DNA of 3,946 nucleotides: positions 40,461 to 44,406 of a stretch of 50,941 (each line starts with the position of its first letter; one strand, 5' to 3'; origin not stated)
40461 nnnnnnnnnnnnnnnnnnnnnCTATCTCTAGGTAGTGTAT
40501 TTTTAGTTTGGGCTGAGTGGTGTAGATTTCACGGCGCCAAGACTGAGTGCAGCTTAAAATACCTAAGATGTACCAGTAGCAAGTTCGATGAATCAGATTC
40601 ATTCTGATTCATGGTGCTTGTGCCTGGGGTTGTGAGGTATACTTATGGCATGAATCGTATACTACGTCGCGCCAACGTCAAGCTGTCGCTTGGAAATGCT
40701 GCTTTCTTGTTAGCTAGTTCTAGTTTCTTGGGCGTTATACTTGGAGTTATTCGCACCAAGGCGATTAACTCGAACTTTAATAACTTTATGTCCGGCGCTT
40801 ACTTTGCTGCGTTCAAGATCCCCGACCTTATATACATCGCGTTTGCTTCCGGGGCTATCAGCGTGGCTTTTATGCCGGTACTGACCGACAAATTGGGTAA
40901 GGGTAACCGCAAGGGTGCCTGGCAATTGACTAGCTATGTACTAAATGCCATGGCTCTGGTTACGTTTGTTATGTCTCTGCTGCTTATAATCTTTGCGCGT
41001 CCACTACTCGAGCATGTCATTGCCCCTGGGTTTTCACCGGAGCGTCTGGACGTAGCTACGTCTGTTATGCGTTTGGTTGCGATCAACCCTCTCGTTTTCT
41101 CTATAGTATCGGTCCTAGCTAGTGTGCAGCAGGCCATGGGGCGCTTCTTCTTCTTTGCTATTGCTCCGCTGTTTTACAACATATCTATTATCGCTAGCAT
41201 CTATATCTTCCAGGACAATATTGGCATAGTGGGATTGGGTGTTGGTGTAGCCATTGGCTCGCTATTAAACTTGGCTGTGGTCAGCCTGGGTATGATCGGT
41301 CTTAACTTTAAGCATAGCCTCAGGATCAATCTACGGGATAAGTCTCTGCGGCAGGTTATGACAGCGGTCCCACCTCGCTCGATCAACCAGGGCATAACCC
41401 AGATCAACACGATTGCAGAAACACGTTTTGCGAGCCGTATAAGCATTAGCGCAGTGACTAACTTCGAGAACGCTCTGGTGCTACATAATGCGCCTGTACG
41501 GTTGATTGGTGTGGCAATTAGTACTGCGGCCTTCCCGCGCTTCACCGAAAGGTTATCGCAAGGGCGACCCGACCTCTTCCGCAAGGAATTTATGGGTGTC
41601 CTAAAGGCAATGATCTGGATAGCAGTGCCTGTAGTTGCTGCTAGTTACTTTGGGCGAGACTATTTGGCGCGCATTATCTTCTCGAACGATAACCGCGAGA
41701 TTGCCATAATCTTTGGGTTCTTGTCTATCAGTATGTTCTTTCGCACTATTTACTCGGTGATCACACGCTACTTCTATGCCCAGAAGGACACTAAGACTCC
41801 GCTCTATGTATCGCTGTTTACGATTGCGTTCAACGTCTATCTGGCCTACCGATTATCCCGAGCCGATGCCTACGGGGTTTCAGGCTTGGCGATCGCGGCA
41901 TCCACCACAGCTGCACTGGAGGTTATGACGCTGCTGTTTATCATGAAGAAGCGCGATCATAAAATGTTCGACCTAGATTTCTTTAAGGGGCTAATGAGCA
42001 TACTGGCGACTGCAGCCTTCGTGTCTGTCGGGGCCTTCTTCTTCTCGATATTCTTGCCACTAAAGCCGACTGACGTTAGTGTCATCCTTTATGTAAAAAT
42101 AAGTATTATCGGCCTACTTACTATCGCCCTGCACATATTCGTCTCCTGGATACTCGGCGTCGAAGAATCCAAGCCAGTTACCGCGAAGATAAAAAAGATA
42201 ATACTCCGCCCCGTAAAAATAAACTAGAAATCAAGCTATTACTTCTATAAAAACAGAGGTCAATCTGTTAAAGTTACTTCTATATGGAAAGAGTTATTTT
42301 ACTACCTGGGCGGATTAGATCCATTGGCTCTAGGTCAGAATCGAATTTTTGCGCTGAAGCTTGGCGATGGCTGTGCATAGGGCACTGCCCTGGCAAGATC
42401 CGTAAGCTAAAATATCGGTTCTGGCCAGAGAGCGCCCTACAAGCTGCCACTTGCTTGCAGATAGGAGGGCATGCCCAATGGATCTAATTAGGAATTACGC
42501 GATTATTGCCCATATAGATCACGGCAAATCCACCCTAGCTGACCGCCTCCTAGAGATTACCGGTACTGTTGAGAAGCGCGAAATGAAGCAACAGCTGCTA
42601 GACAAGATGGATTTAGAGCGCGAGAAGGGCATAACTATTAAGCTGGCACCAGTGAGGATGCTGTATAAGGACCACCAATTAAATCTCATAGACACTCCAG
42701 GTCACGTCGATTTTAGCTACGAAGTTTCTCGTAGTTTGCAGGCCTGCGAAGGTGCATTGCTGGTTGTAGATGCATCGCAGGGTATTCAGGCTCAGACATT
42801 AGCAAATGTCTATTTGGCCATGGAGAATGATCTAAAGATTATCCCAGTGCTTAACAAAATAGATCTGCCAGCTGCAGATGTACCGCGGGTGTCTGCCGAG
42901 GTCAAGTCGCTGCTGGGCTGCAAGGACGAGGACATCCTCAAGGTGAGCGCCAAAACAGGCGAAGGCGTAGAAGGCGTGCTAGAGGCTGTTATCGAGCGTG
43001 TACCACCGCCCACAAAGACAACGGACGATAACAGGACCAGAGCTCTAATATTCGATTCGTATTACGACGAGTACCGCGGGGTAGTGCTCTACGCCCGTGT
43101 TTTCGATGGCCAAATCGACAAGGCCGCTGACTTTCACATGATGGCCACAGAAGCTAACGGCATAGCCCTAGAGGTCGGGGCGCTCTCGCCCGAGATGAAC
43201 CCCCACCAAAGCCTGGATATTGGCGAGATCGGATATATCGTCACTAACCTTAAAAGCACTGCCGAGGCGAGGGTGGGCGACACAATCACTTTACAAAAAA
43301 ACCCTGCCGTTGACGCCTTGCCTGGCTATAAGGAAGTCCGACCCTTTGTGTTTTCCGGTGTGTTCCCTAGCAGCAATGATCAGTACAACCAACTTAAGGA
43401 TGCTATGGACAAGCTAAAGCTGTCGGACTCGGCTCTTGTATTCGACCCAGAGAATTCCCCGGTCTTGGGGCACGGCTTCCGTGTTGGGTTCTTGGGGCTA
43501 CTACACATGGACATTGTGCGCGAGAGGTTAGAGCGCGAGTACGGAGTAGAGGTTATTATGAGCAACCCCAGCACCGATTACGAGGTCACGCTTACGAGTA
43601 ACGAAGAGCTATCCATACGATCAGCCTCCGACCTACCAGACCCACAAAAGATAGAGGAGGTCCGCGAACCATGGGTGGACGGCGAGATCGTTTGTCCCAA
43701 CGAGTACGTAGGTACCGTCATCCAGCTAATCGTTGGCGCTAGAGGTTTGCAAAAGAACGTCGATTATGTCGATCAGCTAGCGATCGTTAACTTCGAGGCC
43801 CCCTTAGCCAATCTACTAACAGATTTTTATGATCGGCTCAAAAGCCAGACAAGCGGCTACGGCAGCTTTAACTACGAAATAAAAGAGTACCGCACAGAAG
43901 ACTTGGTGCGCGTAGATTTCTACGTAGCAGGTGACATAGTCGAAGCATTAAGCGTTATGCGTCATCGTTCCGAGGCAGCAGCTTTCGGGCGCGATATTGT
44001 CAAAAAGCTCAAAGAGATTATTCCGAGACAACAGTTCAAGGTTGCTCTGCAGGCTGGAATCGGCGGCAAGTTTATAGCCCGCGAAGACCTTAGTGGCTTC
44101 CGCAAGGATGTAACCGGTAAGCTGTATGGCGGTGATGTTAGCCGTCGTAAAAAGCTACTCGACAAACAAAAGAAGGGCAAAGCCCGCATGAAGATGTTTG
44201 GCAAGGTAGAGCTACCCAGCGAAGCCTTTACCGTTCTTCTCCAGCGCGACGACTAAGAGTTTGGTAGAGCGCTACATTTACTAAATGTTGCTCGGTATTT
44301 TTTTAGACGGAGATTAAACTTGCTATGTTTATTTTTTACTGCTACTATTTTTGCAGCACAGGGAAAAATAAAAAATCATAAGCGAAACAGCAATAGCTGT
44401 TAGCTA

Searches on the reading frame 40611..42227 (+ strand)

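Call 11: search_protein_families(library=pfam, proteins=[window:40611-42227:+], max_evalue=0.01)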
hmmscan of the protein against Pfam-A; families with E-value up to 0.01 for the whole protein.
window:40611-42227:+ (538 aa): 2 families
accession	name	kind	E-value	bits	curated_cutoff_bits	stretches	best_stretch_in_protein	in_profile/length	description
PF03023.19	MurJ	-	1.6e-65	221.9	27.4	1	58-481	8-435/451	Lipid II flippase MurJ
PF01554.23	MatE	-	2.2e-10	40.9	24.9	2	297-413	42-160/161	MatE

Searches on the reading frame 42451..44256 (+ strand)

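Call 11: search_protein_families(library=pfam, proteins=[window:42451-44256:+], max_evalue=0.01)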
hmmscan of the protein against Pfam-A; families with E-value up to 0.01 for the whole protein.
window:42451-44256:+ (601 aa): 9 families
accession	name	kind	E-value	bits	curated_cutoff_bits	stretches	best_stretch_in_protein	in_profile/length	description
PF00009.33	GTP_EFTU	-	8.2e-57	192.3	26.5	1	13-186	3-188/188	Elongation factor Tu GTP binding domain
PF06421.17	LepA_C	-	1.5e-40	138.1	29.7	1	493-597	2-106/107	GTP-binding protein LepA C-terminus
PF00679.30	EFG_C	-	4.2e-19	68.8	27.9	1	404-482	2-80/89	Elongation factor G C-terminus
PF01926.29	MMR_HSR1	-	5.9e-07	30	21.9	1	18-136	4-113/113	50S ribosome-binding GTPase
PF16658.11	RF3_C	-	6.1e-06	26.5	40.1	1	298-386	9-94/132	Class II release factor RF3, C-terminal domain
PF03144.31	GTP_EFTU_D2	-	8.9e-06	26.5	30.3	1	210-280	1-73/73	Elongation factor Tu domain 2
PF14492.12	EFG_III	-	0.00013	22.3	27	1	298-371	4-74/75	Elongation Factor G, domain III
PF00071.28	Ras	-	0.001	19.1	21.6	1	66-184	39-160/162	Ras family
PF02421.24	FeoB_N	-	0.0025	17.8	27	0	60-179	32-155/156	Ferrous iron transport protein B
